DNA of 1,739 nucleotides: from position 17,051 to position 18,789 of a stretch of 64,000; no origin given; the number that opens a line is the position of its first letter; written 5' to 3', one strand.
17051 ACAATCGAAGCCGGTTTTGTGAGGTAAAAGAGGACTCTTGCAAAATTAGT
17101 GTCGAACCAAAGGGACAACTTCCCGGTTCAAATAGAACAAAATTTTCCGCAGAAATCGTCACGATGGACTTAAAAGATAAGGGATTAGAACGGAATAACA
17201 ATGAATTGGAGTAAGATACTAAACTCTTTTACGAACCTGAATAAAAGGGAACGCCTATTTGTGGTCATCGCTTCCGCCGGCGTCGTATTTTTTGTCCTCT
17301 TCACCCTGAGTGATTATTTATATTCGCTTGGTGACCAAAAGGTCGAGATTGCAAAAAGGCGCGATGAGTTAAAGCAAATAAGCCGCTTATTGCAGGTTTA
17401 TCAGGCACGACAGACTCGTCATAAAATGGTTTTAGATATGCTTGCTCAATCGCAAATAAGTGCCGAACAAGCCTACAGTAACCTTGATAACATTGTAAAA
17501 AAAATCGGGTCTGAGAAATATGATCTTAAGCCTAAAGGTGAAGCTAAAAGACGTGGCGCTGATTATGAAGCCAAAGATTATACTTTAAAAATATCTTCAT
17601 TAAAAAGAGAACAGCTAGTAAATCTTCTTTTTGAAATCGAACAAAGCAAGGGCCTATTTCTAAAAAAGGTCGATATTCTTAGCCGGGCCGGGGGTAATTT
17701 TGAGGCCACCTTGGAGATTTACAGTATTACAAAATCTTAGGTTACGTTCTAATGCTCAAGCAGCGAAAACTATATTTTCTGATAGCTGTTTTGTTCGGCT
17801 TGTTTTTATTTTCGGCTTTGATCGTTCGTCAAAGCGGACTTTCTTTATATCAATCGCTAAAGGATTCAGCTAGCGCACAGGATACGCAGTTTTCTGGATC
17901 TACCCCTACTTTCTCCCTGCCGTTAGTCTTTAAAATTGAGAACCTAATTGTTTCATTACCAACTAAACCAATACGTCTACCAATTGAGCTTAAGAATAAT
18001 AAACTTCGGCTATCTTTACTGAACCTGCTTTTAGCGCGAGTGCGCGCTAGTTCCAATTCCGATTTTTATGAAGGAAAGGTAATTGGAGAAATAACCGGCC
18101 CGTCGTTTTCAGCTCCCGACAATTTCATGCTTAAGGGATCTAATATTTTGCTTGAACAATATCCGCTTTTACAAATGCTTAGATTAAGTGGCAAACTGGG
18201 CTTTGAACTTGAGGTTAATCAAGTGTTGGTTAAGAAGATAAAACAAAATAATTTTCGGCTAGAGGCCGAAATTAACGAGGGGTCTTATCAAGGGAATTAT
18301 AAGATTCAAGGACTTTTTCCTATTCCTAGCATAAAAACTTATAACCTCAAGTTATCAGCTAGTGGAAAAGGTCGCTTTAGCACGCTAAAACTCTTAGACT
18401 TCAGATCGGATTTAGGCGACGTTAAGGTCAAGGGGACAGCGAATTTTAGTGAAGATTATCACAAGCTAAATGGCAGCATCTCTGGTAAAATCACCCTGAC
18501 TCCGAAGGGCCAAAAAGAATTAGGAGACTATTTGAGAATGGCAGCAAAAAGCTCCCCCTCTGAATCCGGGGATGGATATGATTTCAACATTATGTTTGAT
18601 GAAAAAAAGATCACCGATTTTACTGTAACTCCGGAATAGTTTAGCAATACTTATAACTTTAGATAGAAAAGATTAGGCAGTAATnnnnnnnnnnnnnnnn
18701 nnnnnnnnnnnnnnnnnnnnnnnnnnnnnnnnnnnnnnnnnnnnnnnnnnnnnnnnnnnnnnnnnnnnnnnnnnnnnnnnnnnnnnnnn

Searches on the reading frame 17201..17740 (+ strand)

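Call 20: search_protein_families(library=pfam, proteins=[window:17201-17740:+])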
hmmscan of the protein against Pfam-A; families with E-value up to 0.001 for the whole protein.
window:17201-17740:+ (179 aa): 0 families

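Call 57: search_protein_families(library=ncbifam, proteins=[window:17201-17740:+], max_evalue=0.01)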
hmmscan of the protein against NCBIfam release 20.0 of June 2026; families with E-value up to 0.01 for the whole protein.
window:17201-17740:+ (179 aa): 1 family
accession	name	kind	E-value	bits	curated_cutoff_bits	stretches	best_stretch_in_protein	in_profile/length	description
NF040576.1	T2SS_GspM_XpsM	equivalog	0.00038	20.2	60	0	19-77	3-61/180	type II secretion system protein GspM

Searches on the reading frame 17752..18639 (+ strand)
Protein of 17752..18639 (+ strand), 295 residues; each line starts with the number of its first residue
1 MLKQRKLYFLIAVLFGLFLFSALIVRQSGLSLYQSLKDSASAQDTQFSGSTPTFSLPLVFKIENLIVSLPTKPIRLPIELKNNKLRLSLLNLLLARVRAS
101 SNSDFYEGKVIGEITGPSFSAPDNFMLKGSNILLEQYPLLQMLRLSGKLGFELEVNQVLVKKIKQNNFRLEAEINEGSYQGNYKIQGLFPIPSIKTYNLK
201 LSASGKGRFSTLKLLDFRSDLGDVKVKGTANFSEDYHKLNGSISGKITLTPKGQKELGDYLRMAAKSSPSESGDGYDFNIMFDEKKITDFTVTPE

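Call 20: search_protein_families(library=pfam, proteins=[window:17752-18639:+])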
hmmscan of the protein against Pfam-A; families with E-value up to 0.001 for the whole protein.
window:17752-18639:+ (295 aa): 0 families

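Call 57: search_protein_families(library=ncbifam, proteins=[window:17752-18639:+], max_evalue=0.01)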
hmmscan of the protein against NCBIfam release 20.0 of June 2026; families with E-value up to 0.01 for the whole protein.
window:17752-18639:+ (295 aa): 1 family
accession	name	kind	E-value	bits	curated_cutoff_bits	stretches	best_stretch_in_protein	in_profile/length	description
TIGR04411.1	T2SS_GspN_Lepto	equivalog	4.1e-10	39.6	50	1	4-270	4-263/280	type II secretion system protein GspN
